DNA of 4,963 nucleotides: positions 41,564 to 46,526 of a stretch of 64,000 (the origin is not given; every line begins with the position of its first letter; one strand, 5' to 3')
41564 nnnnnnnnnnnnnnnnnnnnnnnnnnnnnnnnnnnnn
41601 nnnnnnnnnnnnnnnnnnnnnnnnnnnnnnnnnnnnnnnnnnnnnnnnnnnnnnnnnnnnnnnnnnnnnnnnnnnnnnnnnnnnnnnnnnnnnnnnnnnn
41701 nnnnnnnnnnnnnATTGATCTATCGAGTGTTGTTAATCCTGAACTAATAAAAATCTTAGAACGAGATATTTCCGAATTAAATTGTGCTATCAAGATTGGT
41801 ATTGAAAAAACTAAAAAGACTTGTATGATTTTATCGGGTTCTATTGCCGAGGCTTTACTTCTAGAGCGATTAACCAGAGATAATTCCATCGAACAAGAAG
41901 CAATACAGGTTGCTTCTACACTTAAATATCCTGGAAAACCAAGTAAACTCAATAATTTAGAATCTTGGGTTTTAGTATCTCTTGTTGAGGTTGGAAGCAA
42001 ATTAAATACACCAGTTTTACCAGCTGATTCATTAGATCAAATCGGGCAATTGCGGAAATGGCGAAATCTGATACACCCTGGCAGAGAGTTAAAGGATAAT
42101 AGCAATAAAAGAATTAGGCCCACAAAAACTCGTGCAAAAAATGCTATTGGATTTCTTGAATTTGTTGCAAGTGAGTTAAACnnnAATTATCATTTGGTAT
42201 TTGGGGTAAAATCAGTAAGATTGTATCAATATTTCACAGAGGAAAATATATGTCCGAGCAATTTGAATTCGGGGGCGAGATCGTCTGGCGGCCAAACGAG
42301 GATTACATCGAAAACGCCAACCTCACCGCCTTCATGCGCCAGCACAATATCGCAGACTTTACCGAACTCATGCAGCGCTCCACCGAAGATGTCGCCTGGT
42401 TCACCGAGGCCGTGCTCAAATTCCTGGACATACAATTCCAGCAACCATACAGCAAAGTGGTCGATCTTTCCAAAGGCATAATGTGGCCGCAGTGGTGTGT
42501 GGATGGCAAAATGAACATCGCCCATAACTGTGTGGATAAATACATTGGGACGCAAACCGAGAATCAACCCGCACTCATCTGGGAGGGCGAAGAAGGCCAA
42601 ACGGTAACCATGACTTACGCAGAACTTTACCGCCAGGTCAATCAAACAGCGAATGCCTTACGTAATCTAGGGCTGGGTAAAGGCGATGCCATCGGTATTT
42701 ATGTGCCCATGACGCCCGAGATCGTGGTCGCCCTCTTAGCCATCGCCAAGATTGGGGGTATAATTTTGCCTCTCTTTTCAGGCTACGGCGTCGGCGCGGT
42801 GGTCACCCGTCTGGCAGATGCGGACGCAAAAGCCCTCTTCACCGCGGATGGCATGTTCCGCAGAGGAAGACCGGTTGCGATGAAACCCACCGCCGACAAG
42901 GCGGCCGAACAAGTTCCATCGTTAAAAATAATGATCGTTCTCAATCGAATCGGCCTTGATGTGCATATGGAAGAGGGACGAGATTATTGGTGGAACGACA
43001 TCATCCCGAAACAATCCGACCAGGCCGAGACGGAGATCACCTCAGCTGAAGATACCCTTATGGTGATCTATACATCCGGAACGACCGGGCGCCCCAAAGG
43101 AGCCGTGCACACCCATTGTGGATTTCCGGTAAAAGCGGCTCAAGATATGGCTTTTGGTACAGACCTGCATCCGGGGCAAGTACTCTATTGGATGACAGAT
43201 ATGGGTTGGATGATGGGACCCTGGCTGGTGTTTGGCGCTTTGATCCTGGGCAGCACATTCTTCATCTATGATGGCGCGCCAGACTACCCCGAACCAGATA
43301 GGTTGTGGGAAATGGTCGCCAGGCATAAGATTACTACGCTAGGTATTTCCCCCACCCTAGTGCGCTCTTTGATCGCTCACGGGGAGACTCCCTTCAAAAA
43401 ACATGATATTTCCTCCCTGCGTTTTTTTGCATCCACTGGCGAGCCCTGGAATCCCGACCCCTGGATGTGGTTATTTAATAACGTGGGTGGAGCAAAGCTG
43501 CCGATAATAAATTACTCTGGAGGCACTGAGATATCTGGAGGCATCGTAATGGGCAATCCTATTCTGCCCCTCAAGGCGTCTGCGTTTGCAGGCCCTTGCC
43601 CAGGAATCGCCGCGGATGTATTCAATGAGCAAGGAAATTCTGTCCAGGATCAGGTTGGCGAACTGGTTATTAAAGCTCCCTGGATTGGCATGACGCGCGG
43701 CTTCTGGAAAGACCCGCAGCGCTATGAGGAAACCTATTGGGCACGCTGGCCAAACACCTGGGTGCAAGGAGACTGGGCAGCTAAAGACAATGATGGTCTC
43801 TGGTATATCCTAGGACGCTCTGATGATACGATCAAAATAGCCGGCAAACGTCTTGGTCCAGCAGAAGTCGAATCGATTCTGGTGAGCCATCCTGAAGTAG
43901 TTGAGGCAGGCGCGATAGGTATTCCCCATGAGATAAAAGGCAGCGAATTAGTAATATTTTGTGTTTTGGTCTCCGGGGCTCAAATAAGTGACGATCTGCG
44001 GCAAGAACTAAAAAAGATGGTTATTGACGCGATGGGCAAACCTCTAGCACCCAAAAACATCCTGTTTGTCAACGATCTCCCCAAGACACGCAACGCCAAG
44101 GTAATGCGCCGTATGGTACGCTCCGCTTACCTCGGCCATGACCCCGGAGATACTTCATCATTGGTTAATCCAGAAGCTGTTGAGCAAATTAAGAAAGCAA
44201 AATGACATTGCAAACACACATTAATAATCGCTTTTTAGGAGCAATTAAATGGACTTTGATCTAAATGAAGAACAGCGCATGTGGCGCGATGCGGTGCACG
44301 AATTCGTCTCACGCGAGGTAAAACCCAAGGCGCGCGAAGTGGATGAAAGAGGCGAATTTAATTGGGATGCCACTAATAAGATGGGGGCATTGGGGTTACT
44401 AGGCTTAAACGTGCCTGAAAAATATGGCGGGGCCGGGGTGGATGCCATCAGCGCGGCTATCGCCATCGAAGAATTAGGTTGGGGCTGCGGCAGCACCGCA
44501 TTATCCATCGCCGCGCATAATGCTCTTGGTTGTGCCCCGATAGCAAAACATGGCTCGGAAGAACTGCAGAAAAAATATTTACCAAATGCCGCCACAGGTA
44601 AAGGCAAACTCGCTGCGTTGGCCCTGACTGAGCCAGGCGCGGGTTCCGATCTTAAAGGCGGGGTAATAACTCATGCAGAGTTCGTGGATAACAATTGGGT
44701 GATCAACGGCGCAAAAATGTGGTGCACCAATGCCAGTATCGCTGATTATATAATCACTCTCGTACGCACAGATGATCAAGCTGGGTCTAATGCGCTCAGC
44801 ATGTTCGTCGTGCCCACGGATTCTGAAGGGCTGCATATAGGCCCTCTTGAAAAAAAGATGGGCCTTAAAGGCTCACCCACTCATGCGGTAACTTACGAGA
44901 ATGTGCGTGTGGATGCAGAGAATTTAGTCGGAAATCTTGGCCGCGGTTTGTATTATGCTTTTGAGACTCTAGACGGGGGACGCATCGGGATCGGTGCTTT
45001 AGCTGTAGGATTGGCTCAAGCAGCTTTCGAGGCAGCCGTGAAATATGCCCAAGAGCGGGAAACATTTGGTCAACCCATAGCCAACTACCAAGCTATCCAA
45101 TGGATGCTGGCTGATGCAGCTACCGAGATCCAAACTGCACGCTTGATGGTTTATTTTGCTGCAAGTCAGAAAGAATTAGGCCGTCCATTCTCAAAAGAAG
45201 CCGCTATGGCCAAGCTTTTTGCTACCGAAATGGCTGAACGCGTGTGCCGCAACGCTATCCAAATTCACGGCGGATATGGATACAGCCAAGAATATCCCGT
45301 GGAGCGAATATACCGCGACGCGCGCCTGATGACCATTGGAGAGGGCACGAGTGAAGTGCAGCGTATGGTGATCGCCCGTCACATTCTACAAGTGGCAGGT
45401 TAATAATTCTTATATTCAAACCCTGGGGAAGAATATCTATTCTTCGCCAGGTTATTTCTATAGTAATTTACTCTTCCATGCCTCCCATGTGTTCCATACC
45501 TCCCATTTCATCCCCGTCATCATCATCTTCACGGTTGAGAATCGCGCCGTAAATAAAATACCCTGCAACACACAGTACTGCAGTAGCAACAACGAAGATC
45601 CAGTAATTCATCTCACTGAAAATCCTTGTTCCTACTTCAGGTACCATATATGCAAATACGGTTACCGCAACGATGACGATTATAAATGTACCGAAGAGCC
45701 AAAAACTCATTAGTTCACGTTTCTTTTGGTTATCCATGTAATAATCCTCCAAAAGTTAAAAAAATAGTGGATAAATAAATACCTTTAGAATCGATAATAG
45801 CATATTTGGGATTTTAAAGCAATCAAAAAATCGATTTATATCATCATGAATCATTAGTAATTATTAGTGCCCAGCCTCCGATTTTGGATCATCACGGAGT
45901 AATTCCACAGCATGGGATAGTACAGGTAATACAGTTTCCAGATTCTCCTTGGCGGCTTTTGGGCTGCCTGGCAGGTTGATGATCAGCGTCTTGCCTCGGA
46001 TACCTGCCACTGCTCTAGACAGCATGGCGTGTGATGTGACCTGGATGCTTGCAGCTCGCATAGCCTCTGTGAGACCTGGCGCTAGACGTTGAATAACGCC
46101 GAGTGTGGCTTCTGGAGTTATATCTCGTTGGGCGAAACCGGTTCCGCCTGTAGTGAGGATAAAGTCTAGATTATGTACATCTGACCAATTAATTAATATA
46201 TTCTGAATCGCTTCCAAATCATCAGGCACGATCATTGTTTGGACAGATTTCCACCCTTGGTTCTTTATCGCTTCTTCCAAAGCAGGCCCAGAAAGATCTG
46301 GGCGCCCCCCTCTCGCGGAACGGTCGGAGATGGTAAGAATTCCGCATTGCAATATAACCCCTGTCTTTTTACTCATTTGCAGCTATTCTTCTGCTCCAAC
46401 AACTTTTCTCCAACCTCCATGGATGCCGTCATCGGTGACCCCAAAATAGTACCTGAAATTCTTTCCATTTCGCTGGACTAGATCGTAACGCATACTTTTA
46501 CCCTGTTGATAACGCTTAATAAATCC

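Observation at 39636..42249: AT-rich five-gene operon: three tandem paralogous small HTH proteins, a fourth HTH protein and a HEPN-like 260-aa protein; not assignable to any named system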

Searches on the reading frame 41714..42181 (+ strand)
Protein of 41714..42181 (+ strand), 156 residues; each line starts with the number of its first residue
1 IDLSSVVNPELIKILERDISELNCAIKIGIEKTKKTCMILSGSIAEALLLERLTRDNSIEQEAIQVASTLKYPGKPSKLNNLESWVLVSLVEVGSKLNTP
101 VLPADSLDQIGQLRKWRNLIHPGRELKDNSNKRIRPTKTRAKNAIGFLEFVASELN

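Call 48: find_homologous_proteins(query=A4, max_evalue=0.001)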
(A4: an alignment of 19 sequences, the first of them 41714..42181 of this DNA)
Query A4 (19 sequences) (156 aa, profile of the alignment): 362 proteins with E <= 0.001 among 8000 candidates; the best 120 are listed.
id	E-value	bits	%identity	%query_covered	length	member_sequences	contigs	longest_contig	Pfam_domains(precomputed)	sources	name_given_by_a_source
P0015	2.6e-46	175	53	100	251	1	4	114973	-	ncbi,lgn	-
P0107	1.9e-41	159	53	99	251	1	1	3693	-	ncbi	-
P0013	1.2e-40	157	59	99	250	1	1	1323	-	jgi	jgi:hypothetical protein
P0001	1.3e-40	157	100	100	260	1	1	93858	-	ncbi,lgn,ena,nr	ncbi:MAG: hypothetical protein FVQ83_07225 [Chloroflexi bacterium]|nr:hypothetical protein [Chlorofl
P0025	1.3e-40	157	51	100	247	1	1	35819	-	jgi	jgi:hypothetical protein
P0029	3.2e-40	155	54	99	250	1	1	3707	-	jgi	jgi:hypothetical protein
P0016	3.5e-40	155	53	99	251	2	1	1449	-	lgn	-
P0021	3.9e-40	155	56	99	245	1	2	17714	-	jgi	jgi:hypothetical protein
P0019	4.2e-40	155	52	100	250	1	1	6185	-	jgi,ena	-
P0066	5.1e-40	155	50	99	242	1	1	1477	-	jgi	jgi:hypothetical protein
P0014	1.6e-39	153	54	99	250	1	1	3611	-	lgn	-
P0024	1.6e-39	153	53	99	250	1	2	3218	-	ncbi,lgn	-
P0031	2.0e-39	153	54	100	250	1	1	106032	-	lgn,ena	-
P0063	2.1e-39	153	51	100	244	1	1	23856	-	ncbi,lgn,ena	-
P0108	4.1e-39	152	32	100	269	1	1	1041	-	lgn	-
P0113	2.1e-37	146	64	99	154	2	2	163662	-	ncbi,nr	ncbi:MAG: hypothetical protein DWG76_08040 [Chloroflexi bacterium]|nr:hypothetical protein [Chlorofl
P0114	4.9e-37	145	28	99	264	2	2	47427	-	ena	-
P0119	1.3e-35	140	28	99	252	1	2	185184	-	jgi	jgi:hypothetical protein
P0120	1.5e-35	140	24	99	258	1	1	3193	PF13643.12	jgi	jgi:hypothetical protein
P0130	2.4e-33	133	33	81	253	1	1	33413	-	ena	-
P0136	8.7e-33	131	27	99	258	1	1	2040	-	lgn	-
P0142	2.1e-32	130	32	88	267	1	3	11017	-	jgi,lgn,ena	-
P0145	6.8e-32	128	32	98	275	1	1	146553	-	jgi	jgi:hypothetical protein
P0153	2.2e-31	127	27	96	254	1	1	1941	-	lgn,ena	-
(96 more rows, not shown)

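Call 49: search_solved_structures(query=A4, max_evalue=10, show_alignments=3)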
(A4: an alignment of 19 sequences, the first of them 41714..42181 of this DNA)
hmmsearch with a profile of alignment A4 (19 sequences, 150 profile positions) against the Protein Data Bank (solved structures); distinct sequences matched with E-value up to 10: 1.
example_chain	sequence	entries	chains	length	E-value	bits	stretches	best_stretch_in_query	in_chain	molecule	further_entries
2hx5_A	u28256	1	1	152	0.12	15.4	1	73-140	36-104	Hypothetical protein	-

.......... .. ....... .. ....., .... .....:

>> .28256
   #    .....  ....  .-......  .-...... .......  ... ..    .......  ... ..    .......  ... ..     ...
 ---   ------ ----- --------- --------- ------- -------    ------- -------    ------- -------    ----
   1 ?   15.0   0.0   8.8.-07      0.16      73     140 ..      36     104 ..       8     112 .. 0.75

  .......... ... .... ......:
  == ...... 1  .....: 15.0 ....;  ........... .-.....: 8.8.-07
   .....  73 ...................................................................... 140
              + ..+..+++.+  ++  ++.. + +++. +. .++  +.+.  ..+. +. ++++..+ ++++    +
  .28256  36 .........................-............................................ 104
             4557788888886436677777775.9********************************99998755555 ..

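Call 50: search_protein_families(library=pfam, proteins=[P0120, P0108, P0114, P0119, P0136, P0153, P0145, P0130, P0142, P0113], max_evalue=1)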
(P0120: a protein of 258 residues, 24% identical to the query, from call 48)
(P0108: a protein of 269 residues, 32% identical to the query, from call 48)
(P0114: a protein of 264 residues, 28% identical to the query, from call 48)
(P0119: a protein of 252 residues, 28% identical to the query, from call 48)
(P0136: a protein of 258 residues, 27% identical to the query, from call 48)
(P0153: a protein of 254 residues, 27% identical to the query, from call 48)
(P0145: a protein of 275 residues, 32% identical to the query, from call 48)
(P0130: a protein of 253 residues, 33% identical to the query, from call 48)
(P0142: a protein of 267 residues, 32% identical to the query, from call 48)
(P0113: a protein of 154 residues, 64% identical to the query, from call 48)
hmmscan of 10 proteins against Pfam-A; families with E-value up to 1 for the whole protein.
P0120 (258 aa): 1 family
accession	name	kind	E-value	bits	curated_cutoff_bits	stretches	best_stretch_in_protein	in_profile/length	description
PF13643.11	DUF4145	-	1.6e-05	25.3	23.1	1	133-230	2-72/88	Domain of unknown function (DUF4145)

P0108 (269 aa): 1 family
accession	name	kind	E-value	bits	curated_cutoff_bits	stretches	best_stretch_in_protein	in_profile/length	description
PF21528.2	CC2D1A-B_DM14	-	0.19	12.3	24.6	1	19-53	9-43/56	Coiled-coil and C2 domain-containing protein 1, DM14 domain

P0114 (264 aa): 0 families

P0119 (252 aa): 1 family
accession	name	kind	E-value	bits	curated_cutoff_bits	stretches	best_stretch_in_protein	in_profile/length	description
PF13643.11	DUF4145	-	0.022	15.3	23.1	1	131-183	2-36/88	Domain of unknown function (DUF4145)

P0136 (258 aa): 1 family
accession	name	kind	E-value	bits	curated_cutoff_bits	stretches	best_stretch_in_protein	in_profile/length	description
PF13643.11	DUF4145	-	0.0095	16.4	23.1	1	133-232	2-78/88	Domain of unknown function (DUF4145)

P0153 (254 aa): 2 families
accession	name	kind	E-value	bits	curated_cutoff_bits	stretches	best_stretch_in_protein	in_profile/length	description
PF13643.11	DUF4145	-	0.032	14.7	23.1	1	131-221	2-67/88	Domain of unknown function (DUF4145)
PF09228.15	Prok-TraM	-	0.058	14.2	22.2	0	210-245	32-67/102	Prokaryotic Transcriptional repressor TraM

P0145 (275 aa): 0 families

P0130 (253 aa): 0 families

P0142 (267 aa): 2 families
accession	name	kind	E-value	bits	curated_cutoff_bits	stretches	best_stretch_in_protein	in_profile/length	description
PF13643.11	DUF4145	-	0.068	13.7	23.1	1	139-207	4-68/88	Domain of unknown function (DUF4145)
PF15365.12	PNRC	-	0.39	11.1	21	0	19-31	1-15/20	Proline-rich nuclear receptor coactivator motif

P0113 (154 aa): 0 families

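Call 52: find_encoding_contigs(protein=P0119, flank=4000, max_places=1)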
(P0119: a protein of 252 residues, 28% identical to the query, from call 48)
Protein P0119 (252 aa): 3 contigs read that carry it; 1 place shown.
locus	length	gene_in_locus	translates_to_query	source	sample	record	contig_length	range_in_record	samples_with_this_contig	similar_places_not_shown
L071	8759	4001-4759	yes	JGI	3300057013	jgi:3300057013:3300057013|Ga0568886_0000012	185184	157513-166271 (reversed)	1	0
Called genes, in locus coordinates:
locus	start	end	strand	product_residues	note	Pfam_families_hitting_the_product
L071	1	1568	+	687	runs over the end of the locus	PF03190:Thioredox_DsbH, PF13098:Thioredoxin_2 (weak), PF13899:Thioredoxin_7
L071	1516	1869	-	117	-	-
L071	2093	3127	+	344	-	PF04607:RelA_SpoT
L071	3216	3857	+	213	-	-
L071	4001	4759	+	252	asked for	-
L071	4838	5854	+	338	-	PF04471:Mrr_cat, PF22722:NA-iREase1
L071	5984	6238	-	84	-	-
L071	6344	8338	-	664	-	PF14262:Cthe_2159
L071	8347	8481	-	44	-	-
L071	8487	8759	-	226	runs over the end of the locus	PF16316:DUF4956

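Call 53: find_encoding_contigs(protein=P0145, flank=4000, max_places=1)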
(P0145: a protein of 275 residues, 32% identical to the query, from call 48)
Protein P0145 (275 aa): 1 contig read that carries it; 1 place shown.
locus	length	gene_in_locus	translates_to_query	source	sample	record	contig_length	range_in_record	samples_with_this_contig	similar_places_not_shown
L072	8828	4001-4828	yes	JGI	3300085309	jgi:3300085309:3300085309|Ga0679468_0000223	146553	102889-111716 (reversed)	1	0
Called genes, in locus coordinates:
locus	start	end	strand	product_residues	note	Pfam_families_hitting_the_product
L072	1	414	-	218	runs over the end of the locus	PF20473:MmeI_Mtase (weak)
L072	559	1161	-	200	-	PF00239:Resolvase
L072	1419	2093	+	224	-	PF14337:Abi_alpha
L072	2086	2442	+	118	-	-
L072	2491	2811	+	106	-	PF14338:Mrr_N (weak)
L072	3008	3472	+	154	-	PF27186:PM0630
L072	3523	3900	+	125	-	-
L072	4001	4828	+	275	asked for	-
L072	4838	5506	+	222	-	PF02586:SRAP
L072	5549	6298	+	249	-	-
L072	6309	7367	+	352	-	-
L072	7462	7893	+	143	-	PF00717:Peptidase_S24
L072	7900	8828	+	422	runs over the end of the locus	PF00817:IMS, PF11799:IMS_C, PF13438:DUF4113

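Call 74: find_related_loci(query=A4, collection=viral_contigs, flank=5000)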
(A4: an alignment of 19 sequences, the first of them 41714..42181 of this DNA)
Query A4 (156 aa) in viral_contigs; peptide patterns used: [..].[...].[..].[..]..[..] (x = any residue, [..] = any of these).
10 stretches matched a pattern; 5 encode a relative of the query (tblastn E <= 1e-3); 5 distinct loci.
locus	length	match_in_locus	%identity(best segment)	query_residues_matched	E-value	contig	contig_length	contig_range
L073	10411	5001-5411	32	2-156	5e-15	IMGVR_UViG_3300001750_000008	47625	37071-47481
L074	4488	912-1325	30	3-156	6e-14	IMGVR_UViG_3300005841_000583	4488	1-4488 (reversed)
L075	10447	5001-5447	30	2-156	1e-8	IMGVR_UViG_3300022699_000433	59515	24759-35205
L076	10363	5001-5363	31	6-152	1e-7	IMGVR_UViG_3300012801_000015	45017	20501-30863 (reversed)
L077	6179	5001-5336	29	3-124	1e-6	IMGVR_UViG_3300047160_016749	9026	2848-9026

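Call 80: search_protein_families(library=pfam, proteins=[L071:3216-3857:+, L072:3523-3900:+, L075:3881-4603:+], max_evalue=0.01)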
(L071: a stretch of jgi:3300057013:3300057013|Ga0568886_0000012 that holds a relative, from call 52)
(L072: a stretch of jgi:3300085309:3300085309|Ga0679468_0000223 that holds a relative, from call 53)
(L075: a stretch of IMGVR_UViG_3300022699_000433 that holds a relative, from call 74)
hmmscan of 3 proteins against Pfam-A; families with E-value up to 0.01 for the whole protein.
L071:3216-3857:+ (213 aa): 1 family
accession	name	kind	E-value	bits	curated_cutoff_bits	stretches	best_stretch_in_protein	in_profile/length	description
PF14279.12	HNH_5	-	0.00012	22.4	27.5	1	6-53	1-45/56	HNH endonuclease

L072:3523-3900:+ (125 aa): 1 family
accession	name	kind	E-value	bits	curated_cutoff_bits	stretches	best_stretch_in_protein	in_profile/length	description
PF12728.13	HTH_17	-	0.00026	21.6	27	1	72-111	3-42/51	Helix-turn-helix domain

L075:3881-4603:+ (240 aa): 0 families

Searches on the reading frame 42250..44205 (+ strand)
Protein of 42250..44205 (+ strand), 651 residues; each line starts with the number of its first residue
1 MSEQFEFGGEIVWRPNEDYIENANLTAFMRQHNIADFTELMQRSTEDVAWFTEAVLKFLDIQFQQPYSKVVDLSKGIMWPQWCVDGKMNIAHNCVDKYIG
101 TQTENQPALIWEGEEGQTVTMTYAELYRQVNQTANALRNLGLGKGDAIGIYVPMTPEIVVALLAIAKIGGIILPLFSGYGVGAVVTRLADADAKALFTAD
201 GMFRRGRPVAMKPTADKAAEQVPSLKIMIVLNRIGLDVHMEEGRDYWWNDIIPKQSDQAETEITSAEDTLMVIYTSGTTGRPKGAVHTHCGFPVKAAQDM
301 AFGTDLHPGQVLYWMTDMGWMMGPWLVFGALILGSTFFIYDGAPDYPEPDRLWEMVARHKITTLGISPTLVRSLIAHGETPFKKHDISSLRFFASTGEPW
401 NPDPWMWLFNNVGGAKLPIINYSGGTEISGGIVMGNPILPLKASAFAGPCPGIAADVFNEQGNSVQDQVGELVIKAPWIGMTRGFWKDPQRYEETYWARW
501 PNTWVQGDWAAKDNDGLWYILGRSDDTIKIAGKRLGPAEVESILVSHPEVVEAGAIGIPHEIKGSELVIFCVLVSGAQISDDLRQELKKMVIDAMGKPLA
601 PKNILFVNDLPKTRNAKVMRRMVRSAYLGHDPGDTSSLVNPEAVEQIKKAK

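Call 70: search_protein_families(library=pfam, proteins=[window:42250-44205:+], max_evalue=0.001)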
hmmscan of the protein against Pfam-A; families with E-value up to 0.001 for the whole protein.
window:42250-44205:+ (651 aa): 3 families
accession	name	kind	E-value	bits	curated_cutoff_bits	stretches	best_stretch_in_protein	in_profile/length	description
PF00501.34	AMP-binding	-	1.5e-76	258.2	29.9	1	102-486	7-384/384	AMP-binding enzyme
PF13193.12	AMP-binding_C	-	7.1e-21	75.4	24.5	1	539-617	1-76/76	AMP-binding enzyme C-terminal domain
PF16177.11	ACAS_N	-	3.6e-10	39.9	27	1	39-94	3-55/55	Acetyl-coenzyme A synthetase N-terminus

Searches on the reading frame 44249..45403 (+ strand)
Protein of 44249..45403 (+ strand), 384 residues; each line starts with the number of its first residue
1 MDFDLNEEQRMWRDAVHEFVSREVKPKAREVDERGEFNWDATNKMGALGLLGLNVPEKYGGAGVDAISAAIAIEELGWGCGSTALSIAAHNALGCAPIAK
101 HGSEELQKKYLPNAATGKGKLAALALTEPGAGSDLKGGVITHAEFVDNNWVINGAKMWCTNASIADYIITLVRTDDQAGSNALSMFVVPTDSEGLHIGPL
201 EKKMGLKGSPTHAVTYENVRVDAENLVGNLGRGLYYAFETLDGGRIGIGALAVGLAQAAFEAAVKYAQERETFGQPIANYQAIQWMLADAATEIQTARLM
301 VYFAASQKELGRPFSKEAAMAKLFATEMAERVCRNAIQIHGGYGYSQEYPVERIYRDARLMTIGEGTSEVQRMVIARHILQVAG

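Call 70: search_protein_families(library=pfam, proteins=[window:44249-45403:+], max_evalue=0.001)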
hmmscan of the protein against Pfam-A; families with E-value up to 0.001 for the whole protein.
window:44249-45403:+ (384 aa): 6 families
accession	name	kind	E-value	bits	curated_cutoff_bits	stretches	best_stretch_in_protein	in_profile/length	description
PF00441.29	Acyl-CoA_dh_1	-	1.3e-55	188.1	22.4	1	231-380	1-150/150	Acyl-CoA dehydrogenase, C-terminal domain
PF02771.21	Acyl-CoA_dh_N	-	8.1e-40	136.2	22.9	1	6-118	1-113/113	Acyl-CoA dehydrogenase, N-terminal domain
PF08028.16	Acyl-CoA_dh_2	-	3e-26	92.7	22.7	1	246-363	1-128/134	Acyl-CoA dehydrogenase, C-terminal domain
PF02770.24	Acyl-CoA_dh_M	-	2.7e-25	88.8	33.3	1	123-219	1-97/97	Acyl-CoA dehydrogenase, middle domain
PF22924.1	ACOX_C_alpha1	-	0.00019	21.7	27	0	307-379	96-168/169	Acyl-CoA oxidase, C-alpha1 domain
PF11794.13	HpaB_N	-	0.0004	20.5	35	1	151-197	179-227/270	4-hydroxyphenylacetate 3-hydroxylase N terminal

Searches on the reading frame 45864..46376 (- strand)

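Call 70: search_protein_families(library=pfam, proteins=[window:45864-46376:-], max_evalue=0.001)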
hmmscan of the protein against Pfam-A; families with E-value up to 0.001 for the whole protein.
window:45864-46376:- (170 aa): 1 family
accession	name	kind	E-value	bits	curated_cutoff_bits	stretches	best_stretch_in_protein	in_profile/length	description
PF00994.29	MoCF_biosynth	-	6.1e-33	114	26.6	1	12-155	1-144/144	Probable molybdopterin binding domain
